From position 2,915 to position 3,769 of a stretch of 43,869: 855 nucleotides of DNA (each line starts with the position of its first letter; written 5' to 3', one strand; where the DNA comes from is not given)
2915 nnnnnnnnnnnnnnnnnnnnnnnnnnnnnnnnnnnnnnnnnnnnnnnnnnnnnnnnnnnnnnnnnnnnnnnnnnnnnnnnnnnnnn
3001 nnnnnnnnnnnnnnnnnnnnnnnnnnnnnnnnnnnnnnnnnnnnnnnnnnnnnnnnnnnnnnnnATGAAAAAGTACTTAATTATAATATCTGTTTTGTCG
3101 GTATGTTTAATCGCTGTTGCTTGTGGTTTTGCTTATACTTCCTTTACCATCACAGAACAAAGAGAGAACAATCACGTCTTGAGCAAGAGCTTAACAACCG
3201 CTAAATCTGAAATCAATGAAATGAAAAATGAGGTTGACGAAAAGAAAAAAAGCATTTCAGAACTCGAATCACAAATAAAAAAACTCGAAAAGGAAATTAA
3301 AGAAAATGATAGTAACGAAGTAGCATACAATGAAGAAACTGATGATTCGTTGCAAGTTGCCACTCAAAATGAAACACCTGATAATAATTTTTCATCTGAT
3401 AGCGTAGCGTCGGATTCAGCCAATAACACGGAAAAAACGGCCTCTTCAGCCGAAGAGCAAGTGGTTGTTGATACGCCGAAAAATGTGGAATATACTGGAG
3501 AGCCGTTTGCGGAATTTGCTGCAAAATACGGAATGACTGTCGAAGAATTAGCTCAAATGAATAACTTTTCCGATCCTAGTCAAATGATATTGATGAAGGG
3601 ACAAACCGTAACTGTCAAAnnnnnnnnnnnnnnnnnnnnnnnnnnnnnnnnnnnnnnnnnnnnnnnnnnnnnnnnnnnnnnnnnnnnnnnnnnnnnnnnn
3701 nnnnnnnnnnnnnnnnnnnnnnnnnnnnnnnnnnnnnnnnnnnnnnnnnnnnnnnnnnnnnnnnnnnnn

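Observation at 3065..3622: Lipoprotein encoded between repressor and integrase: superinfection-exclusion candidate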

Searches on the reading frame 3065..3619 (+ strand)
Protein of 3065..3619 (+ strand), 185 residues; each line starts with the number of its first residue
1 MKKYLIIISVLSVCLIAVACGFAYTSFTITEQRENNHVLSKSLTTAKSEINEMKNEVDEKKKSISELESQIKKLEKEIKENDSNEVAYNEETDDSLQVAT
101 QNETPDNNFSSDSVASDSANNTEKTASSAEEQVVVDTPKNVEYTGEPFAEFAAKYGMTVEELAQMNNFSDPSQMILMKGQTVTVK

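Call 3: search_protein_families(library=pfam, proteins=[window:3065-3619:+], max_evalue=1)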
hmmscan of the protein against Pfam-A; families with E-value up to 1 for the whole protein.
window:3065-3619:+ (185 aa): 47 families (the best 25 are shown)
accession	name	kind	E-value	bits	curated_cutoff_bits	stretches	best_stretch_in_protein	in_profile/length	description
PF24627.1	PUMA_CC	-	2.5e-05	24.6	30.1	1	34-77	29-72/74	PUMA coiled-coil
PF01476.26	LysM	-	0.00016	22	20.9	1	152-184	13-42/43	LysM domain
PF17082.10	Spc29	-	0.00031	21.1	31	1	33-116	117-193/245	Spindle Pole Component 29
PF04791.21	LMBR1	-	0.00049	19.5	31.9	1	14-143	175-283/510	LMBR1-like membrane protein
PF12698.13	ABC2_membrane_3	-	0.00053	19.6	31.6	1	2-132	1-126/347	ABC-2 family transporter protein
PF10473.14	CENP-F_leu_zip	-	0.0007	20.1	34.5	1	29-97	61-129/140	Leucine-rich repeats of kinetochore protein Cenp-F/LEK1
PF16515.11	HIP1_clath_bdg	-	0.0009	20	28.8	1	29-77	47-95/99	Clathrin-binding domain of Huntingtin-interacting protein 1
PF25785.1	TPR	-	0.001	19.8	27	1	44-117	3-76/110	Nucleoprotein TPR-like domain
PF13870.11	CCDC113_CCDC96_CC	-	0.0022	18.2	31.6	1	25-80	75-130/177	CCDC113/CCDC96, coiled-coil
PF24555.1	CC4_CEP85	-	0.0023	18.7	27.3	1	44-92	5-53/85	Centrosomal protein of 85 kDa-like, CC4 coiled-coil domain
PF15960.10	DUF4763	-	0.0036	17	30.1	1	28-83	93-148/236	Domain of unknown function (DUF4763)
PF09763.15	Sec3_CC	-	0.0081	16.4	27.1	1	40-103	20-82/133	Exocyst complex component Sec3, coiled-coil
PF07851.19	TMEM120A-B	-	0.009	15.8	29.8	1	33-87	15-69/324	TMEM120A/B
PF06103.16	DUF948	-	0.0098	16.5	37.2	1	6-79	12-85/89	Bacterial protein of unknown function (DUF948)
PF09486.15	HrpB7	-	0.012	16.5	29.7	1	33-94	85-146/157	Bacterial type III secretion protein (HrpB7)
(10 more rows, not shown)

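Call 4: search_protein_families(library=phrogs, proteins=[window:3065-3619:+], max_evalue=1)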
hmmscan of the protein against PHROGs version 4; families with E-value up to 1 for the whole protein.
window:3065-3619:+ (185 aa): 53 families (the best 25 are shown)
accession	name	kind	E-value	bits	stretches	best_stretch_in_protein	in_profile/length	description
phrog_89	-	lysis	1.7e-05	25.8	1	14-91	9-79/143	Rz-like spanin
phrog_6631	-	unknown function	4e-05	24.2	1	1-133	1-126/251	-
phrog_739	-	lysis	6.3e-05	24.2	1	4-83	6-83/122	Rz-like spanin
phrog_25501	-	unknown function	0.00067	20.8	1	6-98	5-92/211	-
phrog_1009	-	unknown function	0.00079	20.5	1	25-81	32-88/103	-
phrog_22697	-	moron, auxiliary metabolic gene and host takeover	0.00082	20.7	1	5-81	5-79/91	membrane protein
phrog_1863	-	unknown function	0.0014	19.5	1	7-82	7-85/97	-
phrog_291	-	lysis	0.0019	18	1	56-174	354-466/509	endolysin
phrog_1397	-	unknown function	0.0036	18.6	1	8-83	8-82/116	-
phrog_10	-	head and packaging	0.0048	16.9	1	45-118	274-335/752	major head protein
phrog_6664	-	unknown function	0.0051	18.2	1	33-80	44-92/97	-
phrog_5975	-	unknown function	0.006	17.3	1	13-86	25-91/182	-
phrog_4780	-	unknown function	0.0066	17.1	1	43-139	132-232/275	-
phrog_1272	-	tail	0.008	14.9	1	40-165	111-244/1606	tail length tape measure protein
phrog_1152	-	lysis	0.0089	17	1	4-92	8-88/127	Rz-like spanin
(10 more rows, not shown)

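Call 6: search_dna_similar(query=window:3065-3619:+, collection=phages, mode=protein, max_rows=40, max_evalue=0.001)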
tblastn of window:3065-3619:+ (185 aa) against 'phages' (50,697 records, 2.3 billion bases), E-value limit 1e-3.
No match.

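Call 7: find_homologous_proteins(query=window:3065-3619:+, max_evalue=0.001)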
Query window:3065-3619:+ (185 aa): 7 proteins with E <= 0.001 among 171 candidates.
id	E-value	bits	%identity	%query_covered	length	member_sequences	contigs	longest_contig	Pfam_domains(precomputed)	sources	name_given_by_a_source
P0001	3.0e-100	351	92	100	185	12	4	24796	-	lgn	-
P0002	3.9e-96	337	89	100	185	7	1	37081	-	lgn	-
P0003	7.5e-95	333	89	100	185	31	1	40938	-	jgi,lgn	-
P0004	4.8e-94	331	86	100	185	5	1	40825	-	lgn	-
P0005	1.4e-92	326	86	100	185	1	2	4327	-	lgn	-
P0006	2.2e-91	322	85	100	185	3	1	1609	-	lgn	-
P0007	4.1e-89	315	85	100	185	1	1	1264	PF01476.27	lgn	-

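Call 9: find_encoding_contigs(protein=P0003, flank=6000, max_places=4)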
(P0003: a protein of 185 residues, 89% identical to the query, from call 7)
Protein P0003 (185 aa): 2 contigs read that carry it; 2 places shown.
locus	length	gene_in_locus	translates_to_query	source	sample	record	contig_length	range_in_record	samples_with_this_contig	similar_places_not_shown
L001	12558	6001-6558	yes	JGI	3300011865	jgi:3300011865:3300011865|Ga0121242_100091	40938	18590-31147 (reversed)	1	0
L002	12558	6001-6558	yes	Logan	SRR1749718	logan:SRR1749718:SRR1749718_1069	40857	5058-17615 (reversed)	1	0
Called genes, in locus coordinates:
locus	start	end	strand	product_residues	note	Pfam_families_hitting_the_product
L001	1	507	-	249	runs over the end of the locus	PF13479:AAA_24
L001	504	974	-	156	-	PF05565:Sipho_Gp157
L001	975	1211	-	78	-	-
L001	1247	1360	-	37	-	-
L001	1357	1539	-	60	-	-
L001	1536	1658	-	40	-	-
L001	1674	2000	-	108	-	PF17400:DUF5406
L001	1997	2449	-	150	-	-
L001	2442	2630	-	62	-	-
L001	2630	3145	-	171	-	PF10552:ORF6C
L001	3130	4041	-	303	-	-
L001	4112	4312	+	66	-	-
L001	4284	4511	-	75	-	-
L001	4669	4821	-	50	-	-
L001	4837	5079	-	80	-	-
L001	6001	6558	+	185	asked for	-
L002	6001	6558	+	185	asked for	-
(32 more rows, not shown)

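Call 10: find_encoding_contigs(protein=P0004, flank=6000, max_places=3)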
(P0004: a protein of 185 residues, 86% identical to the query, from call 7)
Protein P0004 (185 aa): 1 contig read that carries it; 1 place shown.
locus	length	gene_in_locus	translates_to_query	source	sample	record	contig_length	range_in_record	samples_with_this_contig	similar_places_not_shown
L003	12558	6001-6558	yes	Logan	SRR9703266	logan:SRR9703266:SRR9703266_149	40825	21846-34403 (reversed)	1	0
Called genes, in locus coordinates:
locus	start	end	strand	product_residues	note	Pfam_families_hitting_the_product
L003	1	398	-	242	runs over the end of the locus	PF16784:HNHc_6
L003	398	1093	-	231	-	PF06378:SSAP_Sak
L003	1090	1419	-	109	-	-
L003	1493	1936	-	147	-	-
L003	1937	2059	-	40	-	-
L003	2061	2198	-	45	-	-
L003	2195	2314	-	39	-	-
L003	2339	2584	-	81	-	-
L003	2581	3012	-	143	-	-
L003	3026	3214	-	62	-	-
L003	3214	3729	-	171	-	PF10552:ORF6C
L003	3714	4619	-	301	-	-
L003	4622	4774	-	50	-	-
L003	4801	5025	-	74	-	PF05339:DUF739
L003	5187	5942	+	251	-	PF12844:HTH_19 (weak), PF01381:HTH_3, PF00717:Peptidase_S24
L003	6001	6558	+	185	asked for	-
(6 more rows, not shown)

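Call 12: find_related_loci(query=A1, collection=genome_contigs, flank=8000)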
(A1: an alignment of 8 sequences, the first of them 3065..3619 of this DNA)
Query A1 (185 aa) in genome_contigs; peptide patterns used: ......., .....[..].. (x = any residue, [..] = any of these).
600 stretches matched a pattern, but none encodes a relative of the query by tblastn (E <= 1e-3).

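Call 13: find_related_loci(query=A1, collection=viral_contigs, flank=8000)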
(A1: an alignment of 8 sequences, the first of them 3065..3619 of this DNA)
Query A1 (185 aa) in viral_contigs; peptide patterns used: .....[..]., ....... (x = any residue, [..] = any of these).
600 stretches matched a pattern (row limit reached: there are more); 1 encode a relative of the query (tblastn E <= 1e-3); 1 distinct loci.
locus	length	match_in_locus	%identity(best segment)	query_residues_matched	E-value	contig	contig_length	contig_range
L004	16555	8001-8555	89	1-185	2e-100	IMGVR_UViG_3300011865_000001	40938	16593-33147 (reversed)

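Call 19: find_encoding_contigs(protein=P0001, flank=6000, max_places=4)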
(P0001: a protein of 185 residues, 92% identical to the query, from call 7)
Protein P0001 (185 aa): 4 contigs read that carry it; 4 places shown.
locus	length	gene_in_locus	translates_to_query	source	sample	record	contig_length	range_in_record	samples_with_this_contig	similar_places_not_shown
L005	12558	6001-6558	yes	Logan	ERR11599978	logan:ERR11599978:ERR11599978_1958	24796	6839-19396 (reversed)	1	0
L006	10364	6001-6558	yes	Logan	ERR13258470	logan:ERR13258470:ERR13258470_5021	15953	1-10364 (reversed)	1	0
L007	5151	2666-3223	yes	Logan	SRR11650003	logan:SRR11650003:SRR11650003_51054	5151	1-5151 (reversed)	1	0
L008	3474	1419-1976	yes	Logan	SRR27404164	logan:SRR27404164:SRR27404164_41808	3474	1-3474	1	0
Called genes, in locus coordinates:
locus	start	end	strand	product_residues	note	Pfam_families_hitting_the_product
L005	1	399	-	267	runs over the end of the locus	PF09681:Phage_rep_org_N, PF09524:Phg_2220_C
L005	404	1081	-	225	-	PF16784:HNHc_6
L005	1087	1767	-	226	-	PF04404:ERF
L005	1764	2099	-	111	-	-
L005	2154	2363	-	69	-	-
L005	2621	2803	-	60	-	-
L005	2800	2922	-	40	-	-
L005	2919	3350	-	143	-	-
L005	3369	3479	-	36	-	-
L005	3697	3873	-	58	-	-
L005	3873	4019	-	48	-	-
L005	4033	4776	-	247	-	PF02498:Bro-N, PF03374:ANT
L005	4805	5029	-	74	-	PF05339:DUF739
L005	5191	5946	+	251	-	PF12844:HTH_19 (weak), PF01381:HTH_3, PF00717:Peptidase_S24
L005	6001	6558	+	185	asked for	-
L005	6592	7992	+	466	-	PF00239:Resolvase, PF07508:Recombinase, PF13408:Zn_ribbon_recom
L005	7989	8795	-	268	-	PF00248:Aldo_ket_red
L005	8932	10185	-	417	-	PF02844:GARS_N, PF01071:GARS_A, PF02655:ATP-grasp_3 (weak), PF02786:CPSase_L_D2 (weak), PF02222:ATP-grasp (weak), PF02843:GARS_C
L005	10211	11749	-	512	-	PF02142:MGS, PF01808:AICARFT_IMPCHas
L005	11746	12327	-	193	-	PF00551:Formyl_trans_N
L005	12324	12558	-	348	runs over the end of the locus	PF00586:AIRS, PF02769:AIRS_C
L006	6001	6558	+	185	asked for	-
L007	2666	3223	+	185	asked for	-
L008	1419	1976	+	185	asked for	-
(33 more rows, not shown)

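Call 20: find_encoding_contigs(protein=P0002, flank=6000, max_places=3)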
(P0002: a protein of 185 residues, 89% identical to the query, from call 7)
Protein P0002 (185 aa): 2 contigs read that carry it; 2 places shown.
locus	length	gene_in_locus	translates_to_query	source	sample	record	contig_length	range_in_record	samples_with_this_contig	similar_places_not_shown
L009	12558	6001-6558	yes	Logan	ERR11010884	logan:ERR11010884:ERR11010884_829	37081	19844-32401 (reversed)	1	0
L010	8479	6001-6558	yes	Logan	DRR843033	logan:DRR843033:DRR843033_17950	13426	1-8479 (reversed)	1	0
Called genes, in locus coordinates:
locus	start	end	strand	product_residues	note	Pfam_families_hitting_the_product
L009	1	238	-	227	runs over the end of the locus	PF04404:ERF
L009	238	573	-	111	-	-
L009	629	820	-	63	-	-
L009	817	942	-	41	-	-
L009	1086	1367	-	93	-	-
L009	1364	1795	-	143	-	-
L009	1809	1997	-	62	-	-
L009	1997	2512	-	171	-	PF10552:ORF6C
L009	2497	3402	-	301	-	-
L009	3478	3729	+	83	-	-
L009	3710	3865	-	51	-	-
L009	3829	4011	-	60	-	-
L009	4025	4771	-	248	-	PF02498:Bro-N, PF03374:ANT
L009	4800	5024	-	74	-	PF05339:DUF739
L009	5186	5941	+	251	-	PF12844:HTH_19 (weak), PF01381:HTH_3, PF00717:Peptidase_S24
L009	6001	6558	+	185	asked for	-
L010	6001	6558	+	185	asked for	-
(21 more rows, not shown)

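Call 21: find_encoding_contigs(protein=P0005, flank=6000, max_places=3)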
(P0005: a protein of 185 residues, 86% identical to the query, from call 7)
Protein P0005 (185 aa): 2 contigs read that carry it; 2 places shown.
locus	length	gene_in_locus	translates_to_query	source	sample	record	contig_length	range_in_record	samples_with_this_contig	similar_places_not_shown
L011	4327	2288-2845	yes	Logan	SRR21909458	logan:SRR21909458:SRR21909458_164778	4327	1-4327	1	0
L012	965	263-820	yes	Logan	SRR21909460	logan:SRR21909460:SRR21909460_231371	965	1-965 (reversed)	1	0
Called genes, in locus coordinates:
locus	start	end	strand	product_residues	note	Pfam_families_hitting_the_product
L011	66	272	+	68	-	-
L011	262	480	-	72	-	-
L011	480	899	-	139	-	-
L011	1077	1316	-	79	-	PF05339:DUF739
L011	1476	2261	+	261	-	PF12844:HTH_19 (faint), PF01381:HTH_3, PF00717:Peptidase_S24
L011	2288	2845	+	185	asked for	-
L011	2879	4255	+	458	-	PF00239:Resolvase, PF07508:Recombinase, PF13408:Zn_ribbon_recom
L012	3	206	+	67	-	?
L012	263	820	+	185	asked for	-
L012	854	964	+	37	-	?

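Call 22: find_related_loci(query=L005:8932-10185:-, collection=genome_contigs, flank=3000)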
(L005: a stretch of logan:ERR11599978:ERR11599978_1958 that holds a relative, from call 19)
Query L005:8932-10185:- (417 aa) in genome_contigs; peptide patterns used: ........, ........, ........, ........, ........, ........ (x = any residue, [..] = any of these).
600 stretches matched a pattern (row limit reached: there are more); 533 encode a relative of the query (tblastn E <= 1e-3); the best 80 are kept; 80 distinct loci.
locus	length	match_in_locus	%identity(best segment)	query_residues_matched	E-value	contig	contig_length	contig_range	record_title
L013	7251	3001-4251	100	1-417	0e+0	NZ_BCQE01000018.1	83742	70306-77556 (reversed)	Enterococcus gallinarum NBRC 100675, whole genome shotgun sequence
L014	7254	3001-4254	74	1-416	0e+0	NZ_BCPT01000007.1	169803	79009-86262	Enterococcus casseliflavus NBRC 100478, whole genome shotgun sequence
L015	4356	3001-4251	71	1-417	0e+0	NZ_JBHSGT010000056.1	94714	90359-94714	Enterococcus eurekensis strain CCUG 61259 platanus_K_17_124_57, whole genome shotgun sequence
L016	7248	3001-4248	71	1-416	0e+0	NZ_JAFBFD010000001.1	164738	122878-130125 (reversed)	Enterococcus lemanii strain DSM 105069 Ga0454082_01, whole genome shotgun sequence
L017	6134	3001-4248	68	1-417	0e+0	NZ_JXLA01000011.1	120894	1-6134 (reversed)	Enterococcus raffinosus strain DSM 5633 Scaffold11, whole genome shotgun sequence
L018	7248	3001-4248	70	1-417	0e+0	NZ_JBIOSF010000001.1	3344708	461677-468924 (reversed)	Enterococcus sp. AZ109 scaffold00001, whole genome shotgun sequence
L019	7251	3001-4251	69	1-416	0e+0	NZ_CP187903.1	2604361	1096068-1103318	Enterococcus sp. DIV0210g chromosome, complete genome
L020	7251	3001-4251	68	1-417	0e+0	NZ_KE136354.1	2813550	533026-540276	Enterococcus dispar ATCC 51266 acpMG-supercont1.1, whole genome shotgun sequence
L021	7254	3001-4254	68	1-416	0e+0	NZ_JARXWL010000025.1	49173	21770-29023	Enterococcus sp. PF1-24 Ga0505171_25, whole genome shotgun sequence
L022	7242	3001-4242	68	1-415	0e+0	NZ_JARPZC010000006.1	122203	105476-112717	Enterococcus dongliensis strain K4 NODE_6_length_122203_cov_209.936664, whole genome shotgun sequence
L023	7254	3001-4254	69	1-417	0e+0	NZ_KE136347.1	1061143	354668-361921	Enterococcus columbae DSM 7374 = ATCC 51263 acpMI-supercont1.1, whole genome shotgun sequence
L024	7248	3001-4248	70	1-417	0e+0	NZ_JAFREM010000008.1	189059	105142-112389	Candidatus Enterococcus moelleringii strain 669A scaffold1.8, whole genome shotgun sequence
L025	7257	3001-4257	67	1-417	0e+0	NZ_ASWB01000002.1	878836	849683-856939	Enterococcus moraviensis ATCC BAA-383 acOtp-supercont2.2, whole genome shotgun sequence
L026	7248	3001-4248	69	1-417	0e+0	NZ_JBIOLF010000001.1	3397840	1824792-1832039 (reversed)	Enterococcus sp. DIV0756 scaffold00001, whole genome shotgun sequence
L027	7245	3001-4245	68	1-416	0e+0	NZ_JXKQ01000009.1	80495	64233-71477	Enterococcus hermanniensis strain DSM 17122 Scaffold9, whole genome shotgun sequence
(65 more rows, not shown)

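Call 23: predict_structure(alignment_id=A1)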
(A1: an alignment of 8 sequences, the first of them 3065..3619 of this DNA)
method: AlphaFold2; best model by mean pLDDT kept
length: 185 residues; sequences in the alignment: 8
mean_pLDDT: 73.2   pTM: 0.29
mean pLDDT of the five models: 73.2, 66.7, 66.2, 65.5, 65.4
residues with pLDDT >= 90: 74; 70-90: 48; 50-70: 14; < 50: 49
segments of 3 or more residues with pLDDT < 50: 87-135
pLDDT, mean of each block of 10 residues (from residue 1): 74 76 69 79 90 95 96 91 54 33 39 40 36 61 95 95 93 92 93
secondary structure, 60 per line:
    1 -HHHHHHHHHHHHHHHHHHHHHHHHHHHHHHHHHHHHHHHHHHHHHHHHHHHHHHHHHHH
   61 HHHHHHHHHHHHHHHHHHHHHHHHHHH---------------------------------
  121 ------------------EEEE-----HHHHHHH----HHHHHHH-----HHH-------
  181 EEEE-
elements in order: H2-87 E139-142 H148-154 H159-165 E181-184

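Call 25: search_protein_representatives(alignment_id=A1)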
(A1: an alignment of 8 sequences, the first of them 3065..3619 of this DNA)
Query: 8 sequences, 185 profile positions. Proteins with E-value up to 0.001 (for the whole library): 323; up to 1e-10: 17; up to 1e-30: 1. The best 150 are listed.
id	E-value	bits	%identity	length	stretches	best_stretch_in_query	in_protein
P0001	1.5e-115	399.8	-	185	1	1-185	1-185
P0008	3.9e-19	85.5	-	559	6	115-174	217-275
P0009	1.7e-15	73.6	-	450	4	140-185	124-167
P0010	1.0e-14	71.1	-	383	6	146-174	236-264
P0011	1.1e-14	71.0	-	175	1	14-185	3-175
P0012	6.8e-14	68.4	-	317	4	144-175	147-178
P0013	2.3e-13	66.7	-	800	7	130-170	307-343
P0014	3.8e-13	66.0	-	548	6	141-183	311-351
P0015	5.9e-13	65.4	-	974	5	105-170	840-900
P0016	6.5e-13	65.2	-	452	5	144-174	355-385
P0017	6.6e-13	65.2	-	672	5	135-176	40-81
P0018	2.2e-12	63.5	-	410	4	143-173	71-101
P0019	4.0e-12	62.7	-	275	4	140-172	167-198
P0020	5.0e-12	62.4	-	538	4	143-184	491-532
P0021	2.2e-11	60.3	-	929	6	132-180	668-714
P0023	1.0e-10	58.1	-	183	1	1-184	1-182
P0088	1.1e-06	45.0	-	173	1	1-184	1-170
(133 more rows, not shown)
